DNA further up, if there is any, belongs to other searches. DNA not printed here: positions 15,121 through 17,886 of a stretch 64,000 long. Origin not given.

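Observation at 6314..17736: Mobile-element-like block: Prim-Pol replication protein, FtsK/HerA/TraG-like ATPase and eight orphan genes, all on one strand, without integrase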

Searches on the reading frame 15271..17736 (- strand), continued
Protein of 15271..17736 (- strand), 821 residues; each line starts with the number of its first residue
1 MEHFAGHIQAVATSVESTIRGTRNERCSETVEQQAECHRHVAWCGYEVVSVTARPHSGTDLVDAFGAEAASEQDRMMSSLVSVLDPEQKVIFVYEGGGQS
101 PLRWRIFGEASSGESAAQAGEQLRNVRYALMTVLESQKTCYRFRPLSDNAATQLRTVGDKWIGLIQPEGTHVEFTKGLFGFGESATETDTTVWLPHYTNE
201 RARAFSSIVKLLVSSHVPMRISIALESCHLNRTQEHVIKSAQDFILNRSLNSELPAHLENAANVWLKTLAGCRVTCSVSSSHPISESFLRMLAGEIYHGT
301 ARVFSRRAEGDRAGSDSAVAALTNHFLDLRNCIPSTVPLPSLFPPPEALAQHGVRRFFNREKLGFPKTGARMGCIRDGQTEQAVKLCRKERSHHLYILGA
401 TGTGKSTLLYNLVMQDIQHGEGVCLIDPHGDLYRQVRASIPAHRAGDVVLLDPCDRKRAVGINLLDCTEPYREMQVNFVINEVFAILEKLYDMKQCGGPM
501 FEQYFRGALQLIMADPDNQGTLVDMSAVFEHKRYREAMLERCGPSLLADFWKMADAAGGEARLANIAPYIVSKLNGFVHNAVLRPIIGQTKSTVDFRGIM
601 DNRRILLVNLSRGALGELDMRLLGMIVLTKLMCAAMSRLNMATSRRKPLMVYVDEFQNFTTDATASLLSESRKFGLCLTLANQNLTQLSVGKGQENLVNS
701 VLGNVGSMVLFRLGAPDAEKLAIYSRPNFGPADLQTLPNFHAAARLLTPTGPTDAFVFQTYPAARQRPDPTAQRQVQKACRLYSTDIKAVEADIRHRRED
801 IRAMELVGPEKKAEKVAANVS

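Call 20: find_encoding_contigs(protein=P0008, flank=10000, max_places=2)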
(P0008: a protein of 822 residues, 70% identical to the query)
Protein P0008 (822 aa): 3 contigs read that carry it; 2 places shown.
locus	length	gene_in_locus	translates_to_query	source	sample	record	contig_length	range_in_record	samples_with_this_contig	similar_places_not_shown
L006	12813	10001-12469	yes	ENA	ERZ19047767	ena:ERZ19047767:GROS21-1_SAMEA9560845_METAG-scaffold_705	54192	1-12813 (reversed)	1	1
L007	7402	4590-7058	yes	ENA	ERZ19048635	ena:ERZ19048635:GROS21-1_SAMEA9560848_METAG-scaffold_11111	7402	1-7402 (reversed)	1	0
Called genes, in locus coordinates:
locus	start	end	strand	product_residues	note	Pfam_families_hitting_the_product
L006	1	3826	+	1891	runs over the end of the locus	PF04565:RNA_pol_Rpb2_3 (weak), PF00562:RNA_pol_Rpb2_6, PF04560:RNA_pol_Rpb2_7 (weak), PF00623:RNA_pol_Rpb1_2, PF04998:RNA_pol_Rpb1_5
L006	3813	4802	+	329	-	-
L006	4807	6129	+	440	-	PF14532:Sigma54_activ_2 (weak), PF00158:Sigma54_activat, PF07728:AAA_5 (weak), PF25601:AAA_lid_14 (weak)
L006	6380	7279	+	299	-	-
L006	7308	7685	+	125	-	PF06868:DUF1257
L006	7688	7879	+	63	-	PF11211:DUF2997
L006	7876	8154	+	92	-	-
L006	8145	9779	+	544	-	PF00004:AAA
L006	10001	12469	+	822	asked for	PF13401:AAA_22 (faint), PF01935:DUF87 (weak), PF10412:TrwB_AAD_bind (faint)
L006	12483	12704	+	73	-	-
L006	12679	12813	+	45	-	?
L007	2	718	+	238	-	?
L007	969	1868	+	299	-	-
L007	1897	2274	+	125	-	PF06868:DUF1257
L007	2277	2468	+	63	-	PF11211:DUF2997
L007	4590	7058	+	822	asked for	PF13401:AAA_22 (faint), PF01935:DUF87 (weak), PF10412:TrwB_AAD_bind (faint)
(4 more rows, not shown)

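Call 21: find_encoding_contigs(protein=P0006, flank=10000, max_places=2)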
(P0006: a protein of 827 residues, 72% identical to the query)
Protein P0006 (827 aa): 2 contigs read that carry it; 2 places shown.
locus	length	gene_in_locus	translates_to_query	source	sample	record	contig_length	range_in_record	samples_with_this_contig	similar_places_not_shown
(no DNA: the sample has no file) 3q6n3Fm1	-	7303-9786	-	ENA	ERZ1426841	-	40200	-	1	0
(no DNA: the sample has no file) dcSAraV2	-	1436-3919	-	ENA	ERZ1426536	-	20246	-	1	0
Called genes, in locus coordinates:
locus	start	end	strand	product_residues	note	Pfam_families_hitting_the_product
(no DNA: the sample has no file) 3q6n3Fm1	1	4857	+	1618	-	?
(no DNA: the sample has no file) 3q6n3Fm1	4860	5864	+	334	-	-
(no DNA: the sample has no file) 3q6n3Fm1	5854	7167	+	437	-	PF00158:Sigma54_activat, PF00004:AAA (weak), PF07724:AAA_2 (weak), PF07728:AAA_5, PF14532:Sigma54_activ_2 (faint), PF25601:AAA_lid_14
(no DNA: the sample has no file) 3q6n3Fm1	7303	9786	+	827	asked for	PF01935:DUF87 (weak), PF10412:TrwB_AAD_bind (faint), PF13401:AAA_22 (faint)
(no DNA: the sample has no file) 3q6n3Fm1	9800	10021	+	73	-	-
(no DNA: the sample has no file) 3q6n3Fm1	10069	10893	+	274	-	-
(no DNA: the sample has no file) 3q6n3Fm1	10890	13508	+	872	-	-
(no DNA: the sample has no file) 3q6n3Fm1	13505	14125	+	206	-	-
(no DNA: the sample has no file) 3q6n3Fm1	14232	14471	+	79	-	-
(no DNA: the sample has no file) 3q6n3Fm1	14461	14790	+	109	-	-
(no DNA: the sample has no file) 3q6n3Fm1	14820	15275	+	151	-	-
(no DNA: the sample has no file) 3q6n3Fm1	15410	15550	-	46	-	-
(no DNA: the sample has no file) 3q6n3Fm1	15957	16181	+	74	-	PF12728:HTH_17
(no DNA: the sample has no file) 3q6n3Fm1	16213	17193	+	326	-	PF13182:DUF4007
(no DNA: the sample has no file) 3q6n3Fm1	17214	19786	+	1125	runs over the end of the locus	-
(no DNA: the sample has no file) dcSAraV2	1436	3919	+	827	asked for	PF01935:DUF87 (weak), PF10412:TrwB_AAD_bind (faint), PF13401:AAA_22 (faint)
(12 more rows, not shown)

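Call 24: find_encoding_contigs(protein=P0007, flank=10000, max_places=2)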
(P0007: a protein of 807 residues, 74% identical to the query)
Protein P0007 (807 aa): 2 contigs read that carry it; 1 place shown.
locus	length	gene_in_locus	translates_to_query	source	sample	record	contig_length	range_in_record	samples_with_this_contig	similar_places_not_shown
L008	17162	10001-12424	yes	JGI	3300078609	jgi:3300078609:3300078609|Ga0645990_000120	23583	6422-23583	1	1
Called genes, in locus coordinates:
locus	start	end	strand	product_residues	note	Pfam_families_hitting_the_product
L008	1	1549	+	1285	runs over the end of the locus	-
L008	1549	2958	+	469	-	-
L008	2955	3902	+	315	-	-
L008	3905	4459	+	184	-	-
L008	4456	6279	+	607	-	PF00158:Sigma54_activat, PF14532:Sigma54_activ_2, PF07728:AAA_5 (weak), PF25601:AAA_lid_14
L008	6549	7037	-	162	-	-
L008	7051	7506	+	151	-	-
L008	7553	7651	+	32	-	-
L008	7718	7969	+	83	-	-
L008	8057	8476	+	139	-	-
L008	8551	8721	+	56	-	-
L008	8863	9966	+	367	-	PF13191:AAA_16 (faint), PF00004:AAA, PF17862:AAA_lid_3 (weak)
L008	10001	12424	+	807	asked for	PF01935:DUF87 (weak), PF05872:HerA_C (faint), PF10412:TrwB_AAD_bind (faint)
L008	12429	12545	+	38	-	-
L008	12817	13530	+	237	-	-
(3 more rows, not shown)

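Call 37: search_dna_similar(query=window:15271-17736:-, collection=plasmids, mode=protein, max_rows=15)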
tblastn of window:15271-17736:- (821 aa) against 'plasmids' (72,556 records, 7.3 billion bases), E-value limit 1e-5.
Records with a match: 255; places in all: 261; records where one place covers at least 80% of the query: 0.
Best place of each record, by identity: <60% 255.
By first word of the organism name: Bacillus 90; Streptomyces 34; Natrinema 12; Nostoc 10; Sulfolobus 9; Haladaptatus 6; Staphylococcus 6; Halalkalicoccus 5; Halomontanus 4; Halorussus 4; and 57 more.
By predicted mobility (MOB-suite, as given by PLSDB): non-mobilizable 182; mobilizable 47; conjugative 26.
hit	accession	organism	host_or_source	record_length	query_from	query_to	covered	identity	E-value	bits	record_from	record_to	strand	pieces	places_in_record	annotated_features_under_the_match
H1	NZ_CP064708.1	Bradyrhizobium sp. 131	Acmispon strigosus,cell culture,root ...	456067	310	762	55%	34.5%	2e-73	270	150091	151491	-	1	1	type IV secretion system DNA-binding domain-containing protein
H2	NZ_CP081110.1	Sulfitobacter mediterraneus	-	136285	360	756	48%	35.1%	5e-55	214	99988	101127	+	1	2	type IV secretion system DNA-binding domain-containing protein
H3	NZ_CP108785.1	Embleya sp. NBC_00888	-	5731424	348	763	51%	30.0%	5e-40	167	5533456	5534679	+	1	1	none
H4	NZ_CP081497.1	Streptomyces sp. BHT-5-2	whole organism,plant soil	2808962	382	777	48%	30.9%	9e-39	164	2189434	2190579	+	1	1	none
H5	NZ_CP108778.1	Embleya sp. NBC_00896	-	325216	366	762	48%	30.6%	4e-44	181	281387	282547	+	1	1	type IV secretory system conjugative DNA transfer family protein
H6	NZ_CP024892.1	Rhodococcus ruber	cell culture,activated sludge from ...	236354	339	742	49%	30.0%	6e-39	164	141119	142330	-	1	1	DUF87 domain-containing protein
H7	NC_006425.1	Sulfolobus islandicus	-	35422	365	757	48%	27.4%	3e-21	107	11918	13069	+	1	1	ATP-binding protein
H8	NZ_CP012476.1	Shouchella clausii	-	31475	393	791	49%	26.4%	1e-17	96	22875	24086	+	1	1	DUF87 domain-containing protein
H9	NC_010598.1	Sulfolobus islandicus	-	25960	372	757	47%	27.3%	8e-21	106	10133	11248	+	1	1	type IV secretion system DNA-binding domain-containing protein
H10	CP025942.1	Bacillus subtilis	Mixed culture,Chinese food lobster sauce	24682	393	789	48%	26.3%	1e-16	93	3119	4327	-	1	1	ATPase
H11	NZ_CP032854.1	Bacillus subtilis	cell culture,Cheonggukjang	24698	393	789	48%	26.3%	1e-16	92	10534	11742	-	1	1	DUF87 domain-containing protein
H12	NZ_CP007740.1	Bacillus methanolicus MGA3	soil sample, enrichment culture ...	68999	393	800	50%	25.6%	9e-18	97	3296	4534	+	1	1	DUF87 domain-containing protein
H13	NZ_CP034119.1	Staphylospora marina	sediment,marine hydrothermal environment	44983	394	816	52%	24.7%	1e-10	73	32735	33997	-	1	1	ATP-binding protein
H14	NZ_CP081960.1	Halobaculum magnesiiphilum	cell culture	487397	366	767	49%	25.9%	1e-23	115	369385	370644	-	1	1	DUF87 domain-containing protein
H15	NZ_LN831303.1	Halobacterium hubeiense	-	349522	349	769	51%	24.6%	7e-22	109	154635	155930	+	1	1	type IV secretory system conjugative DNA transfer family protein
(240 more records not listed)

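Call 38: search_dna_similar(query=window:15271-17736:-, collection=phages, mode=protein, max_rows=15)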
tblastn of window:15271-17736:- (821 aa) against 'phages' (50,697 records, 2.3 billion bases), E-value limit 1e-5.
Records with a match: 16; places in all: 16; records where one place covers at least 80% of the query: 0.
Best place of each record, by identity: <60% 16.
By first word of the organism name: Bacillus 14; Brevibacillus 1; Microcystis 1.
By host as written in the record: - 3; Bacillus megaterium str. ATCC 43725 2; Bacillus cereus BGSC 6E1 2; Bacillus cereus 2; Bacillus cereus HER1399 2; Bacillus subtilis BEST7003 1; Bacillus subtilis 1; Bacillus sp. S4 1; and 2 more.
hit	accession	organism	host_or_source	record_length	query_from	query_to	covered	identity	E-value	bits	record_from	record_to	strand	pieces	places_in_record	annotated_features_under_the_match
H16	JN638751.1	Bacillus phage G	Bacillus megaterium str. ATCC 43725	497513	397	815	51%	25.5%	3e-29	132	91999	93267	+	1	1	156: gp156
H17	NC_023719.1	Bacillus phage G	Bacillus megaterium str. ATCC 43725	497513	397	815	51%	25.5%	3e-29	132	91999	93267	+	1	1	156: gp156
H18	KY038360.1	Brevibacillus phage MRSA107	sputum specimen in the respiratory ...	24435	397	742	42%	23.3%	4e-8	63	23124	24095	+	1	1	record has no annotation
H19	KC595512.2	Bacillus phage JL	Bacillus cereus BGSC 6E1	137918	397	746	43%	21.8%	2e-8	65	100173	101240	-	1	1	lipid A export ATP-binding/permease protein Msb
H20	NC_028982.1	Bacillus phage JL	Bacillus cereus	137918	397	746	43%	21.8%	2e-8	65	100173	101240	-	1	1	lipid A export ATP-binding/permease protein Msb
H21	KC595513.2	Bacillus phage Shanette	Bacillus cereus BGSC 6E1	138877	397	746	43%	21.8%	3e-8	64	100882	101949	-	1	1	hypothetical protein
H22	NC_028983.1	Bacillus phage Shanette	Bacillus cereus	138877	397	746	43%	21.8%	3e-8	64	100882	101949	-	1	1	hypothetical protein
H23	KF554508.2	Bacillus phage CP-51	Bacillus cereus HER1399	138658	397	746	43%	21.5%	1e-7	62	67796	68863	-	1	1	hypothetical protein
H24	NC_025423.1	Bacillus phage CP-51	Bacillus cereus HER1399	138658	397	746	43%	21.5%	1e-7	62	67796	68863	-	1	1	hypothetical protein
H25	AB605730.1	Bacillus phage SP-10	-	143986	395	712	39%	23.3%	1e-14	84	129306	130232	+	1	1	hypothetical protein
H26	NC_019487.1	Bacillus phage SP-10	-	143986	395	712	39%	23.3%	1e-14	84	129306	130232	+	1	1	hypothetical protein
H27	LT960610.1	Bacillus phage SBSphiC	Bacillus subtilis BEST7003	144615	395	712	39%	23.3%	2e-14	84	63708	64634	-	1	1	record has no annotation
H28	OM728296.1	Bacillus phage vB_BsuM-Goe26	Bacillus subtilis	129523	395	712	39%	23.3%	2e-14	84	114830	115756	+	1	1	hypothetical protein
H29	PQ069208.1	Bacillus phage S4-1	Bacillus sp. S4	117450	397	746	43%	21.2%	3e-7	61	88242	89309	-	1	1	record has no annotation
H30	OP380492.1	Bacillus phage Nachito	Bacillus sp. ET1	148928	399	688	35%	24.3%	8e-10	69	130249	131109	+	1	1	hypothetical protein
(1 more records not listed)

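Call 39: get_annotated_region(hit=H1, flank=10000)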
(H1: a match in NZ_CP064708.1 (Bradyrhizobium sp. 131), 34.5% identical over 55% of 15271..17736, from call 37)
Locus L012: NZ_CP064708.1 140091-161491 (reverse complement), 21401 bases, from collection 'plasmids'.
description: Bradyrhizobium sp. 131 plasmid p131_1, complete sequence
organism: Bradyrhizobium sp. 131 (NCBI taxid 2782609)
taxonomy: Bacteria; Pseudomonadota; Alphaproteobacteria; Hyphomicrobiales; Nitrobacteraceae; Bradyrhizobium; Bradyrhizobium sp. 131
host: -; source: Acmispon strigosus,cell culture,root nodule; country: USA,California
typing (MOB-suite, as given by PLSDB): non-mobilizable
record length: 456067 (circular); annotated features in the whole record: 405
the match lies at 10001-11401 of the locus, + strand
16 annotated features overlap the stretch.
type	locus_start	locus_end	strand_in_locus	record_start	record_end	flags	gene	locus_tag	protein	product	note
CDS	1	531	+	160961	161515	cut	-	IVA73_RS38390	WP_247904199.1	paraquat-inducible protein A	-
CDS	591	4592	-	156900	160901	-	-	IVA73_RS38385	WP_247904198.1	CHAT domain-containing protein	-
CDS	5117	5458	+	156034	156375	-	-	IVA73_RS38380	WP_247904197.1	hypothetical protein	-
CDS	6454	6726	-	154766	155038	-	-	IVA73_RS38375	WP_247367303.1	hypothetical protein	-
CDS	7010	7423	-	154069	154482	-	-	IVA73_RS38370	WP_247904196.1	hypothetical protein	-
CDS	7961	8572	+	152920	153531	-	-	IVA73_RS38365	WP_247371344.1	hypothetical protein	-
CDS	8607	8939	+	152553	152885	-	-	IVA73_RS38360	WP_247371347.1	hypothetical protein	-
CDS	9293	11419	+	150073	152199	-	-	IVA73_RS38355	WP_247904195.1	type IV secretion system DNA-binding domain-containing protein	-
CDS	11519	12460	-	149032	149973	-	-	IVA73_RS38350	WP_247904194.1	hypothetical protein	-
CDS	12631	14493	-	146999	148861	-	-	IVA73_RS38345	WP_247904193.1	CHAT domain-containing protein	-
CDS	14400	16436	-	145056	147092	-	-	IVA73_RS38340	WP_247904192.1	tetratricopeptide repeat protein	-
CDS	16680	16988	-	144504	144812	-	-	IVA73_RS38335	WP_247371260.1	hypothetical protein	-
CDS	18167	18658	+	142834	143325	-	-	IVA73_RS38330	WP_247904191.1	hypothetical protein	-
CDS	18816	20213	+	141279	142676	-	-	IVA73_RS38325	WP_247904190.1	DUF4407 domain-containing protein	-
CDS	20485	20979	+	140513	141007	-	-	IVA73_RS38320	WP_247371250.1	hypothetical protein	-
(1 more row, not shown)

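Call 61: find_encoding_contigs(protein=P0061, flank=10000, max_places=1)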
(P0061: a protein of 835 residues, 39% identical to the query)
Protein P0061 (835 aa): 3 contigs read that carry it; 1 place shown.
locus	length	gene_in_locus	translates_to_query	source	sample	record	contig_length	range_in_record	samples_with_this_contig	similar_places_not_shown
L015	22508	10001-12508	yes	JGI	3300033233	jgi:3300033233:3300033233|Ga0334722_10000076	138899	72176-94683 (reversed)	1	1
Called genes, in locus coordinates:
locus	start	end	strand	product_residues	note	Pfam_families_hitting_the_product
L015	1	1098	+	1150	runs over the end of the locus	-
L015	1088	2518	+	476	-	-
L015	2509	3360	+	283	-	-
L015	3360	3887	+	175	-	-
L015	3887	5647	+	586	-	PF00158:Sigma54_activat, PF01078:Mg_chelatase (faint), PF14532:Sigma54_activ_2 (weak), PF07728:AAA_5, PF25601:AAA_lid_14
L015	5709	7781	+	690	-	-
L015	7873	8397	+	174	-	-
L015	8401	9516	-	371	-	PF13776:DUF4172, PF02661:Fic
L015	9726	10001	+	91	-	-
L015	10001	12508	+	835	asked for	PF02534:T4SS-DNA_transf (faint), PF01935:DUF87 (weak), PF10412:TrwB_AAD_bind (faint)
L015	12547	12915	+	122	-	PF13560:HTH_31, PF01381:HTH_3, PF12844:HTH_19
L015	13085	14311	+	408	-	PF03783:CsgG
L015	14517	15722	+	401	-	PF01488:Shikimate_DH (weak), PF03807:F420_oxidored (weak)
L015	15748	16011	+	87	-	-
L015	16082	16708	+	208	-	PF00149:Metallophos, PF12850:Metallophos_2 (weak)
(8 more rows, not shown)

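Call 62: find_encoding_contigs(protein=P0044, flank=10000, max_places=1)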
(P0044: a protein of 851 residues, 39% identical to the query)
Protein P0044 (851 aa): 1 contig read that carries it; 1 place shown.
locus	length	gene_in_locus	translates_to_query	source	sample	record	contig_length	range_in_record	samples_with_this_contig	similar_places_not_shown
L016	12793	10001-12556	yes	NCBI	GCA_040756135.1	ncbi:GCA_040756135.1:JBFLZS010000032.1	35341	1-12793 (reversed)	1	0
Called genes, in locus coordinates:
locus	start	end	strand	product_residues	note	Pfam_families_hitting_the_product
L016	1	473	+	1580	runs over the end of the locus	PF04565:RNA_pol_Rpb2_3, PF00562:RNA_pol_Rpb2_6, PF04560:RNA_pol_Rpb2_7, PF00623:RNA_pol_Rpb1_2, PF05000:RNA_pol_Rpb1_4 (weak), PF04998:RNA_pol_Rpb1_5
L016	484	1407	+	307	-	-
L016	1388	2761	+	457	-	PF00158:Sigma54_activat, PF14532:Sigma54_activ_2 (faint), PF00004:AAA (weak), PF01078:Mg_chelatase (faint), PF07728:AAA_5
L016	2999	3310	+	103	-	PF03819:MazG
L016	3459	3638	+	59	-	-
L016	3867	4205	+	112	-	-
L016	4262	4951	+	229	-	-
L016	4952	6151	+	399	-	-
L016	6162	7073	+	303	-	-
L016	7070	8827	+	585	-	PF00004:AAA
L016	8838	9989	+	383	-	PF01041:DegT_DnrJ_EryC1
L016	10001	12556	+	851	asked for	PF01935:DUF87, PF10412:TrwB_AAD_bind, PF12696:TraG-D_C (weak)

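Call 75: find_related_loci(query=window:15271-17736:-, collection=metagenome_contigs, flank=10000)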
Query window:15271-17736:- (821 aa) in metagenome_contigs; peptide patterns used: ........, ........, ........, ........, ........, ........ (x = any residue, [..] = any of these).
30 stretches matched a pattern; 2 encode a relative of the query (tblastn E <= 1e-3); 2 distinct loci.
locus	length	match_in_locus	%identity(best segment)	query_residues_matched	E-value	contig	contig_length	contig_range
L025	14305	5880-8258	64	23-820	0e+0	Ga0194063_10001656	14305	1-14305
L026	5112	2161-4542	64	22-820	0e+0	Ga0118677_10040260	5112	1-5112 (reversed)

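Call 76: find_related_loci(query=window:15271-17736:-, collection=viral_contigs, flank=10000)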
Query window:15271-17736:- (821 aa) in viral_contigs; peptide patterns used: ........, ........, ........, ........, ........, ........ (x = any residue, [..] = any of these).
No stretch of DNA in the collection matches any of the patterns.

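Call 86: search_solved_structures(query=A3, max_evalue=0.01)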
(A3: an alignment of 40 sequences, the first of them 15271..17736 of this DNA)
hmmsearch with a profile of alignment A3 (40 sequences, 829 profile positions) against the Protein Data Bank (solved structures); distinct sequences matched with E-value up to 0.01: 5.
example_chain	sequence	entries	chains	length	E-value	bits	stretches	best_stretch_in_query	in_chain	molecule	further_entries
1gl6_A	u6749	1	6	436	2.9e-08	35.5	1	400-450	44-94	ATPASE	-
1e9r_A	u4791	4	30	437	2.9e-08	35.5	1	400-450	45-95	CONJUGAL TRANSFER PROTEIN TRWB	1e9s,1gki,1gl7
6sz9_A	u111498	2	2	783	7.5e-06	27.5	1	393-468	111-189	IcmO (DotL)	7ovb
9x1l_A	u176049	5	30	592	0.00035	22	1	398-448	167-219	DNA helicase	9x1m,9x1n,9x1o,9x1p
4d2i_A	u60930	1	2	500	0.0012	20.3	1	384-451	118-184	HERA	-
